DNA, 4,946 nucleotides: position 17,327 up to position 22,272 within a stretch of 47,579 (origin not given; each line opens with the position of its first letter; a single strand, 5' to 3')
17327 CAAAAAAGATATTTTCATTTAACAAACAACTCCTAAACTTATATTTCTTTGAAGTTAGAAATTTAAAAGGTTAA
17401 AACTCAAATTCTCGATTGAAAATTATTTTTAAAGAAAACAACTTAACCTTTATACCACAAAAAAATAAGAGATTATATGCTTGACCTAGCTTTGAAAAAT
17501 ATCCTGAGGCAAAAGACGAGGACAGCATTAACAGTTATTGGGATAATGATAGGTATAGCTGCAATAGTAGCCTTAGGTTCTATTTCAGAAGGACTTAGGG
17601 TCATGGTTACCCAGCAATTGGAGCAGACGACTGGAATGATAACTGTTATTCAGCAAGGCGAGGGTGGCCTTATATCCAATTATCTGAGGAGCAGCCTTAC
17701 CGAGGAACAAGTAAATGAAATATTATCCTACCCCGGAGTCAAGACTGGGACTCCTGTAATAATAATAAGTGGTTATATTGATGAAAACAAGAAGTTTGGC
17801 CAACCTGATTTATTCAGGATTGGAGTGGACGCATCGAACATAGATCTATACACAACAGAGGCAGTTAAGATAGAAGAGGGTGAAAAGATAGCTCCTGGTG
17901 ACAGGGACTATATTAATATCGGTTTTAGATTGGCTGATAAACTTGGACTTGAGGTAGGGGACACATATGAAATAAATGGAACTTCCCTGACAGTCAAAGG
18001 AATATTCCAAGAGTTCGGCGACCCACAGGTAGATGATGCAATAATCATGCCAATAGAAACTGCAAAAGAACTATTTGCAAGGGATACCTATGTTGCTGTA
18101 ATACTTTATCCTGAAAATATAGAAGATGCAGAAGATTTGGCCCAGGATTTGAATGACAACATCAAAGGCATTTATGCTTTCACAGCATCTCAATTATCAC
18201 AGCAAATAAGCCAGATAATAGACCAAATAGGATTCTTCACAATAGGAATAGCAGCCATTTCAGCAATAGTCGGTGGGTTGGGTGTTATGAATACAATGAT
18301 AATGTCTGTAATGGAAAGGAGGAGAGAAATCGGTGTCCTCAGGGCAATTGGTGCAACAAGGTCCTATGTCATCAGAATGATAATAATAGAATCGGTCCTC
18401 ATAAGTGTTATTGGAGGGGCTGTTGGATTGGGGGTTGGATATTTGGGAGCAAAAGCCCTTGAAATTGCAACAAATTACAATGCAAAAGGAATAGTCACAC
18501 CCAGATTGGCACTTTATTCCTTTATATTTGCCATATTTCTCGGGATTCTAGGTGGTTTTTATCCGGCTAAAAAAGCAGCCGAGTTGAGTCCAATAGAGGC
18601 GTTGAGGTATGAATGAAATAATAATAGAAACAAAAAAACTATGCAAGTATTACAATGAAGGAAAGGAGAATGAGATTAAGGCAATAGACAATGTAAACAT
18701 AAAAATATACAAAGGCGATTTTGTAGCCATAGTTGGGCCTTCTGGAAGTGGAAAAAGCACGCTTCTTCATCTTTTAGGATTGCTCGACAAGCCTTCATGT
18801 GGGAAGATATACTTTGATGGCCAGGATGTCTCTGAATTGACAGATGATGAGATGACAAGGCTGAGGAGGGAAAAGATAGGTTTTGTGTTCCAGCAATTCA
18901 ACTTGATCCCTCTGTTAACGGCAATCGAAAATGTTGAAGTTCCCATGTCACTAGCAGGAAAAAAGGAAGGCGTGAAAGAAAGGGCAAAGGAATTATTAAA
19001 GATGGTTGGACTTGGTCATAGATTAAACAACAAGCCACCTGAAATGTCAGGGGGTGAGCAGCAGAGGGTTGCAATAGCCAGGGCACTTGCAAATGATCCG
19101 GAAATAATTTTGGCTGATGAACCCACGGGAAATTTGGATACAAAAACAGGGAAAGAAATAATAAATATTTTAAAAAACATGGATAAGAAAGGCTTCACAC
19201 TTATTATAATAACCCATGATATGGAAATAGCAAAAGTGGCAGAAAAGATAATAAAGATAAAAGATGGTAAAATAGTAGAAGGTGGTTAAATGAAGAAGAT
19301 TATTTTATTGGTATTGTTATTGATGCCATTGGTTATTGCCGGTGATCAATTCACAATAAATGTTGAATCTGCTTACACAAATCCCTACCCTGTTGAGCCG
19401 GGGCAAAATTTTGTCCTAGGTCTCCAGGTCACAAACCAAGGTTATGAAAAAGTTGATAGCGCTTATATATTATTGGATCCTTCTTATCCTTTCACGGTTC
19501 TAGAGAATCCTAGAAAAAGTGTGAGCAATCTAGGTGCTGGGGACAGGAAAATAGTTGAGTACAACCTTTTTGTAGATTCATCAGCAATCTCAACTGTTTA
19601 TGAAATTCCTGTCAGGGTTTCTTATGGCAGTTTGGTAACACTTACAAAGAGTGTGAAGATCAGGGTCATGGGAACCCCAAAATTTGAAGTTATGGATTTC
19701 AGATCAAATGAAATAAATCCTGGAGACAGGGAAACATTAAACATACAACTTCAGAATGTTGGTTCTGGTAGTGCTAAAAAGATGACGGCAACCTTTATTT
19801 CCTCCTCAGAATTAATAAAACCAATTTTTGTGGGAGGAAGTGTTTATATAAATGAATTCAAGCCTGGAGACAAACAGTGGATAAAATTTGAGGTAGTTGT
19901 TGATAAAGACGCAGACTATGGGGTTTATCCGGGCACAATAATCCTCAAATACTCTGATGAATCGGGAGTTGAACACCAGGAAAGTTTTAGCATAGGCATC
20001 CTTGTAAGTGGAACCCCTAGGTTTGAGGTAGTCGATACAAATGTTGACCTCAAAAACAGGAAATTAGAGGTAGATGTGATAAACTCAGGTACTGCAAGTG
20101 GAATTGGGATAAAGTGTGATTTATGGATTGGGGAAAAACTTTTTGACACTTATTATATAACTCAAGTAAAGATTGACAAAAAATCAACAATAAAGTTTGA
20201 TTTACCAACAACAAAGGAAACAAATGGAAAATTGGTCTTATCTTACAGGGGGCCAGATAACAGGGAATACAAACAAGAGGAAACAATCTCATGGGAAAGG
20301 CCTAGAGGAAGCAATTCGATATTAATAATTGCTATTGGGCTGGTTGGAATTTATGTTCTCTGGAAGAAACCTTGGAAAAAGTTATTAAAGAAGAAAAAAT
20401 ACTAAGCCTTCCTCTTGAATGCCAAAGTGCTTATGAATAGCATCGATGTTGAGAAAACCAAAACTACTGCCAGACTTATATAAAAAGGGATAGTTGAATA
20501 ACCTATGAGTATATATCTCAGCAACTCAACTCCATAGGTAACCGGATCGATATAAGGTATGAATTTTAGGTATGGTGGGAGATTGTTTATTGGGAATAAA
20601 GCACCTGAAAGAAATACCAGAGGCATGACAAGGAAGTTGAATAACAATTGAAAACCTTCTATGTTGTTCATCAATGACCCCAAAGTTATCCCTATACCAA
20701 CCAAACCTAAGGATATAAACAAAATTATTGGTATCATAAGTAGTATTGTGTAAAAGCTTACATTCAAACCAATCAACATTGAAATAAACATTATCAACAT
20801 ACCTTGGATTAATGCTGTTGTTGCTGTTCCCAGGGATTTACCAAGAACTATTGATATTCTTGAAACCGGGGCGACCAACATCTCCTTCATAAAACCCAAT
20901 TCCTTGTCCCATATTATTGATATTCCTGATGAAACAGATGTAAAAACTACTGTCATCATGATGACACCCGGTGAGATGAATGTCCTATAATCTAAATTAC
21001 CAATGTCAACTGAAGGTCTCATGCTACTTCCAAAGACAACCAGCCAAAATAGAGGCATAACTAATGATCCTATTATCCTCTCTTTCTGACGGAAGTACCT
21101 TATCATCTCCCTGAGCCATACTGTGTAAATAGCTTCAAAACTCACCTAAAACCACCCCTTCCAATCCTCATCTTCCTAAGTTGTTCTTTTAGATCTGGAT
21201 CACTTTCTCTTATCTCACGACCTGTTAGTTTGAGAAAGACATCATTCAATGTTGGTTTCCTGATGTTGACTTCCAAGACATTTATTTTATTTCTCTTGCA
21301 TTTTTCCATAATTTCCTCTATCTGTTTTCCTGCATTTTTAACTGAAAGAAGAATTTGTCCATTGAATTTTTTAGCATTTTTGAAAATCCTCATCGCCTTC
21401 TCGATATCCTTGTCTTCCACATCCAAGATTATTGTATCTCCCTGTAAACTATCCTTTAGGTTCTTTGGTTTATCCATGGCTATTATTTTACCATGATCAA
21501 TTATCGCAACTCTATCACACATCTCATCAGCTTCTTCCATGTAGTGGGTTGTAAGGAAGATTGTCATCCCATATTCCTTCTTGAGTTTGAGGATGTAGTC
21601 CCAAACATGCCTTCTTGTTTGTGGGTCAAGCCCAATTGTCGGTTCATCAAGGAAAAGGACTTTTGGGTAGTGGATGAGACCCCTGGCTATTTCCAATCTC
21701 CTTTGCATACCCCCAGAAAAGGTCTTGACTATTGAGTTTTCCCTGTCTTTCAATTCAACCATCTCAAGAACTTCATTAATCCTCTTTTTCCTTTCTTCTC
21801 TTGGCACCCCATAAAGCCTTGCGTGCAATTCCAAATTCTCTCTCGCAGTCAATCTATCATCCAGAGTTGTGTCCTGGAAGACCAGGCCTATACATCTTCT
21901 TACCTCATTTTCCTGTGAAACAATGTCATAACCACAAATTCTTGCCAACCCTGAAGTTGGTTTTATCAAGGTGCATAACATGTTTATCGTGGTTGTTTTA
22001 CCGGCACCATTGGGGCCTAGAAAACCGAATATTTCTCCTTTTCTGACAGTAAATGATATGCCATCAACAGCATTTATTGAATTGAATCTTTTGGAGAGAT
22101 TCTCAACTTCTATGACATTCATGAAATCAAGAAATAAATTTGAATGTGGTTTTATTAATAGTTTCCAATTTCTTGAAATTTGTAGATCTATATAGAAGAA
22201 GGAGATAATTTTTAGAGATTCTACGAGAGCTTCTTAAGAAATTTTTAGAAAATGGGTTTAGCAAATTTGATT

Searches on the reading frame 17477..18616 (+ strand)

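Call 60: search_protein_families(library=pfam, proteins=[window:17477-18616:+], max_evalue=0.00001)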
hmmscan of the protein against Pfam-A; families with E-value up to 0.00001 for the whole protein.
window:17477-18616:+ (379 aa): 2 families
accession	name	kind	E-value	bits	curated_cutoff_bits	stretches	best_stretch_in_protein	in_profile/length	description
PF12704.14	MacB_PCD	-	2e-24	87.5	27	1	16-225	1-204/207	MacB-like periplasmic core domain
PF02687.27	FtsX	-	3.6e-24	85.5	25.5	1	258-372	3-120/120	FtsX-like permease C-terminal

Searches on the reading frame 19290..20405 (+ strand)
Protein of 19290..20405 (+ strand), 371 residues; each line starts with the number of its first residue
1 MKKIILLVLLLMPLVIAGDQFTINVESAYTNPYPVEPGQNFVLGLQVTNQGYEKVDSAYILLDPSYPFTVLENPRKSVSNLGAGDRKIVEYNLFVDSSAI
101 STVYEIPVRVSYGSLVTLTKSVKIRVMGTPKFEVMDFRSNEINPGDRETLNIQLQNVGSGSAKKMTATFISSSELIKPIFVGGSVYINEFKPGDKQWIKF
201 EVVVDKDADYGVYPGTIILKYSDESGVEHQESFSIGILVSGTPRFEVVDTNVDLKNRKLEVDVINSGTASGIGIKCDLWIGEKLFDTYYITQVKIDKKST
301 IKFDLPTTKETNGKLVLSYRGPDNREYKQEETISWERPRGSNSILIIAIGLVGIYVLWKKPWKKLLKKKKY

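Call 61: search_protein_families(library=pfam, proteins=[window:19290-20405:+], max_evalue=0.00001)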
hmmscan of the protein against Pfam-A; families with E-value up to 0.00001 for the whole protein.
window:19290-20405:+ (371 aa): 1 family
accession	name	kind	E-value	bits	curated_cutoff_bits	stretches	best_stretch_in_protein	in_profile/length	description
PF07705.17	CARDB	-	4.1e-13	49.8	22.7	0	252-313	16-77/101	CARDB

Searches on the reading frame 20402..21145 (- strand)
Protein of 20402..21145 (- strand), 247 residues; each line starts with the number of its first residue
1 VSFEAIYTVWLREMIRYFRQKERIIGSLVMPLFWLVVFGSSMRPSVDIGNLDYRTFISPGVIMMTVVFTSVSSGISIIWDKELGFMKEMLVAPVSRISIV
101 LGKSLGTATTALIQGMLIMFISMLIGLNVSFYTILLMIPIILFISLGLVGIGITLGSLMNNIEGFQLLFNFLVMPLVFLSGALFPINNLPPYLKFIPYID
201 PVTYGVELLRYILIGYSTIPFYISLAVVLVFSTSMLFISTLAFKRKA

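Call 61: search_protein_families(library=pfam, proteins=[window:20402-21145:-], max_evalue=0.00001)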
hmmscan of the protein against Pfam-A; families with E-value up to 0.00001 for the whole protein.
window:20402-21145:- (247 aa): 2 families
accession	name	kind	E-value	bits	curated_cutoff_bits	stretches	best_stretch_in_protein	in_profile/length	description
PF01061.29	ABC2_membrane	-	1.4e-38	133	26.9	1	5-213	2-210/211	ABC-2 type transporter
PF12698.13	ABC2_membrane_3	-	1.4e-16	61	31.6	1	51-238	158-344/347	ABC-2 family transporter protein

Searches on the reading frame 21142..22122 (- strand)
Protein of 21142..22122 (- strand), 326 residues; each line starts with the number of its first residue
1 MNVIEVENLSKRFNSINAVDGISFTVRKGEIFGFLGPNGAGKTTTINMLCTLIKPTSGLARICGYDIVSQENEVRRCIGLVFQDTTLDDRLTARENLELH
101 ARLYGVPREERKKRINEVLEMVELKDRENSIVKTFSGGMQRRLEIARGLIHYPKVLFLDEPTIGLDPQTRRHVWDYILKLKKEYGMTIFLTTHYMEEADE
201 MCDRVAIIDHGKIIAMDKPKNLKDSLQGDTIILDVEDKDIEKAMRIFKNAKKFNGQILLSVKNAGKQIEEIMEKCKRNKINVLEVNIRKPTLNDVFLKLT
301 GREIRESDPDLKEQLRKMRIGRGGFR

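Call 61: search_protein_families(library=pfam, proteins=[window:21142-22122:-], max_evalue=0.00001)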
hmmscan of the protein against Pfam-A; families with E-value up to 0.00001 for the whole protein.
window:21142-22122:- (326 aa): 3 families
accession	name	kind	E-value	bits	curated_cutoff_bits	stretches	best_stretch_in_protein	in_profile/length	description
PF00005.33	ABC_tran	-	3.7e-36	125.2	25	1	20-162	2-136/137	ABC transporter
PF13732.12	DrrA1-3_C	-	3e-10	41.1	27.4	1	219-299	3-80/81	ATP-binding protein DrrA1-3-like, C-terminal domain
PF13304.12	AAA_21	-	3.4e-09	37.6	27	1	107-193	199-298/304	AAA domain, putative AbiEii toxin, Type IV TA system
